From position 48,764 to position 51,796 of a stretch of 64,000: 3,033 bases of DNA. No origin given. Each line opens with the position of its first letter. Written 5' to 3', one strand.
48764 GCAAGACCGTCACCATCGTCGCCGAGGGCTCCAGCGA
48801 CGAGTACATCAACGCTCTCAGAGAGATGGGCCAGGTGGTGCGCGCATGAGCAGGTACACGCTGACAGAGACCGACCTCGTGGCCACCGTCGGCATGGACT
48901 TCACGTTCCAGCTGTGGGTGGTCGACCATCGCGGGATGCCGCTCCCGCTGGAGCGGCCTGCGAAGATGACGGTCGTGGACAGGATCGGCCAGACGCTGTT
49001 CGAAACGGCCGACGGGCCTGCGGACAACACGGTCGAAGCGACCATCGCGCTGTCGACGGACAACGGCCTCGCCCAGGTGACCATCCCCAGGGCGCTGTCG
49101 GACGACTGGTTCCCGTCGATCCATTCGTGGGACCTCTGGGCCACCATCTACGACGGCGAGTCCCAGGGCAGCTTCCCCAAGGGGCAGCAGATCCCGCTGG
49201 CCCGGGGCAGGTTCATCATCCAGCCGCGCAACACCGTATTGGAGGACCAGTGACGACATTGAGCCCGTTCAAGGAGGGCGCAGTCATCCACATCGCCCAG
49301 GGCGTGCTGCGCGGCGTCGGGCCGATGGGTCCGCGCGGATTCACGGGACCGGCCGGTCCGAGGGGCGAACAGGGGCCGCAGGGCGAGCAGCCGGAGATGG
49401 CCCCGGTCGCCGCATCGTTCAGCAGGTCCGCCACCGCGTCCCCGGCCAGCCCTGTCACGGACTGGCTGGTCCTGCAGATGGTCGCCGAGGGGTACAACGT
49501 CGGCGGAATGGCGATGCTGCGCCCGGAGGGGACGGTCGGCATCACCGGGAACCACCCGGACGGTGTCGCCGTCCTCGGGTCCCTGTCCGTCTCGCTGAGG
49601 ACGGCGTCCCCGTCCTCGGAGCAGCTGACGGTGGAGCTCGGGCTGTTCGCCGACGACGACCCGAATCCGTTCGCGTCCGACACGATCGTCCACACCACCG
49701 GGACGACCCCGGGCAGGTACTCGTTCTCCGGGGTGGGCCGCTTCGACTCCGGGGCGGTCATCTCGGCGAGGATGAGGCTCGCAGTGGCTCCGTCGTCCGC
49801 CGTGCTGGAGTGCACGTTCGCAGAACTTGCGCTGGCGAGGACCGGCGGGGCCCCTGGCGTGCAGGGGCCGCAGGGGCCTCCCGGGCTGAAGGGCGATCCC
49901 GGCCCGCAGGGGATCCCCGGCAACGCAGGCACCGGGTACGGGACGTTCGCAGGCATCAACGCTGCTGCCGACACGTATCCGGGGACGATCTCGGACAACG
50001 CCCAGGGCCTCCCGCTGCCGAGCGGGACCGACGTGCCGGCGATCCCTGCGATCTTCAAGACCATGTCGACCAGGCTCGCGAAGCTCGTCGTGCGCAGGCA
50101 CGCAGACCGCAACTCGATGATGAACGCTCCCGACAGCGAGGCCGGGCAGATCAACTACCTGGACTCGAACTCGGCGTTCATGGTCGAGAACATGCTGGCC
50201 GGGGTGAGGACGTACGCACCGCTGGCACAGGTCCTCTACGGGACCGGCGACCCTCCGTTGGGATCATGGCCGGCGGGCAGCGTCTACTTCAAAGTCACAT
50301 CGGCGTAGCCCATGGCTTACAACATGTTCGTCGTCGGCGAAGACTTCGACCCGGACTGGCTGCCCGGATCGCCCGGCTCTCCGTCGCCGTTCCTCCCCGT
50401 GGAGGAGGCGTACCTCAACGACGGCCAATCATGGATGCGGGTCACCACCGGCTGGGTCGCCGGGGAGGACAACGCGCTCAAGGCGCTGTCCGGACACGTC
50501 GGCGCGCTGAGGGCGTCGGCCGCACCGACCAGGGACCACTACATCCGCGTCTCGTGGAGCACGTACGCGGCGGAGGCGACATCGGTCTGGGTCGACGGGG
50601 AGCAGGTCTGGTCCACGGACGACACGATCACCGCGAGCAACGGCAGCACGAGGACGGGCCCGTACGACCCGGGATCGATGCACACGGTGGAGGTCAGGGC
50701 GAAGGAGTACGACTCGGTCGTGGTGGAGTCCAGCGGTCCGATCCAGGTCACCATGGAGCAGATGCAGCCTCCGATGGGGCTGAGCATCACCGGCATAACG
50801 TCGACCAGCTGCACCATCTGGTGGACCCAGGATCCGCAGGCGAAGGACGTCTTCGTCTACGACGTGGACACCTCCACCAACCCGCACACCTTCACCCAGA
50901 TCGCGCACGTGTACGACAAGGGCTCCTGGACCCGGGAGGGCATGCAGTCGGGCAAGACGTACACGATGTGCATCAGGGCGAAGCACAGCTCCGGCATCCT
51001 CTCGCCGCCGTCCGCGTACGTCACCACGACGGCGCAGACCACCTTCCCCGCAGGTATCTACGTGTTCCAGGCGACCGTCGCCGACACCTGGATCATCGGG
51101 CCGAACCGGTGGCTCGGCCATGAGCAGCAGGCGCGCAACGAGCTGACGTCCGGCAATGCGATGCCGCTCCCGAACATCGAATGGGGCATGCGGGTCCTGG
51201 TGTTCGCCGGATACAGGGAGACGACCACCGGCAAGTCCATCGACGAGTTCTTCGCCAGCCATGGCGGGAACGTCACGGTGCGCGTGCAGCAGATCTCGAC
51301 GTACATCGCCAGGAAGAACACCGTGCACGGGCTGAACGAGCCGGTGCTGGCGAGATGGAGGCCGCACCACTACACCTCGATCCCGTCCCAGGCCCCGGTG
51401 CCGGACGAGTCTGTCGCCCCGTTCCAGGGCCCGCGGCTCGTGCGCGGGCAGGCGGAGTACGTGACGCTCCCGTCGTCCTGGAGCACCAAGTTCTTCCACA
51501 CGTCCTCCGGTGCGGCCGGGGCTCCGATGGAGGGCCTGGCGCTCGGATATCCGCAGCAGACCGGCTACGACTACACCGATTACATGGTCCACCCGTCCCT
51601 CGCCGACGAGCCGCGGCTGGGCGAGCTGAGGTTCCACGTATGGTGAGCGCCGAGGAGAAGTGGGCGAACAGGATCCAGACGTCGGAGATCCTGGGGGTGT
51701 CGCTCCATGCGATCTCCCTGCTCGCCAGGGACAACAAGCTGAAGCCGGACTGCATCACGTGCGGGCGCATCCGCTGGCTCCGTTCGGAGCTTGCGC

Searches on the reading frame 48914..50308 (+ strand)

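Call 12: search_protein_families(library=pfam, proteins=[window:48914-50308:+], max_evalue=0.001)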
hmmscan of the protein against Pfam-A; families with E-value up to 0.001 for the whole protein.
window:48914-50308:+ (464 aa): 0 families

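Call 42: search_protein_families(library=phrogs, proteins=[window:48914-50308:+], max_evalue=0.001)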
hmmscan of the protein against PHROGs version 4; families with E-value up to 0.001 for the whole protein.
window:48914-50308:+ (464 aa): 10 families
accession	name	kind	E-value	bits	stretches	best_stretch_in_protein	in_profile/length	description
phrog_5073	-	tail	5.7e-09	36.5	1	312-339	106-133/519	tail fiber protein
phrog_6320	-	tail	1.6e-08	34.8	1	136-161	188-213/745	tail fiber protein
phrog_10972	-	tail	1.9e-06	28.6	1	135-165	174-205/343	tail fiber protein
phrog_8981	-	unknown function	5.4e-06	27.4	0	313-339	25-51/58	-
phrog_3449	-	tail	7.9e-06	25.4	1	127-168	36-77/549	tail collar protein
phrog_819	-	tail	2e-05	24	0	312-374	645-698/1024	tail protein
phrog_4013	-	unknown function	5e-05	23.2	0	129-170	107-148/659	-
phrog_35520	-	tail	0.00065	18.9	0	308-352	400-448/1199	tail protein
phrog_22633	-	unknown function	0.0007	20.5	0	135-166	1-32/163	-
phrog_366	-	tail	0.00078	20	1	311-340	338-367/474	tail fiber protein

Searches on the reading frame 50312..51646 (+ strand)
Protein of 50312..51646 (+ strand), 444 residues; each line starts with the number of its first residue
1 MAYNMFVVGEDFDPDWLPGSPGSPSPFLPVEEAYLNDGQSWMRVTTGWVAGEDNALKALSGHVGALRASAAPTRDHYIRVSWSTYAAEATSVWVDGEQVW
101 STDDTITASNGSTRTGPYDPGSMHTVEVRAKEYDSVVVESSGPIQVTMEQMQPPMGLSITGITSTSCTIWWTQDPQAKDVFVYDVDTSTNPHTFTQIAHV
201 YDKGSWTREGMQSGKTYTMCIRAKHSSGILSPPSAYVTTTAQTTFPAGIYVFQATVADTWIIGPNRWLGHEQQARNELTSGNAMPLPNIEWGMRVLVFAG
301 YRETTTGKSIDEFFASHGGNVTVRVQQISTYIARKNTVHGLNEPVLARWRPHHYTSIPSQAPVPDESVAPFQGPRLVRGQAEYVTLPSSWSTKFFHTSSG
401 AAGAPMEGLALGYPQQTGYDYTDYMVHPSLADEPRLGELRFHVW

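Call 12: search_protein_families(library=pfam, proteins=[window:50312-51646:+], max_evalue=0.001)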
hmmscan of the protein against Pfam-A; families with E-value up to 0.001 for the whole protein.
window:50312-51646:+ (444 aa): 1 family
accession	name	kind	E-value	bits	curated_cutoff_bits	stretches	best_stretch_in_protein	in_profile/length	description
PF00041.27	fn3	-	5.5e-06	26.9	25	1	153-239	2-83/84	Fibronectin type III domain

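Call 42: search_protein_families(library=phrogs, proteins=[window:50312-51646:+], max_evalue=0.001)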
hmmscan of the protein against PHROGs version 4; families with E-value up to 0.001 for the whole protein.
window:50312-51646:+ (444 aa): 0 families
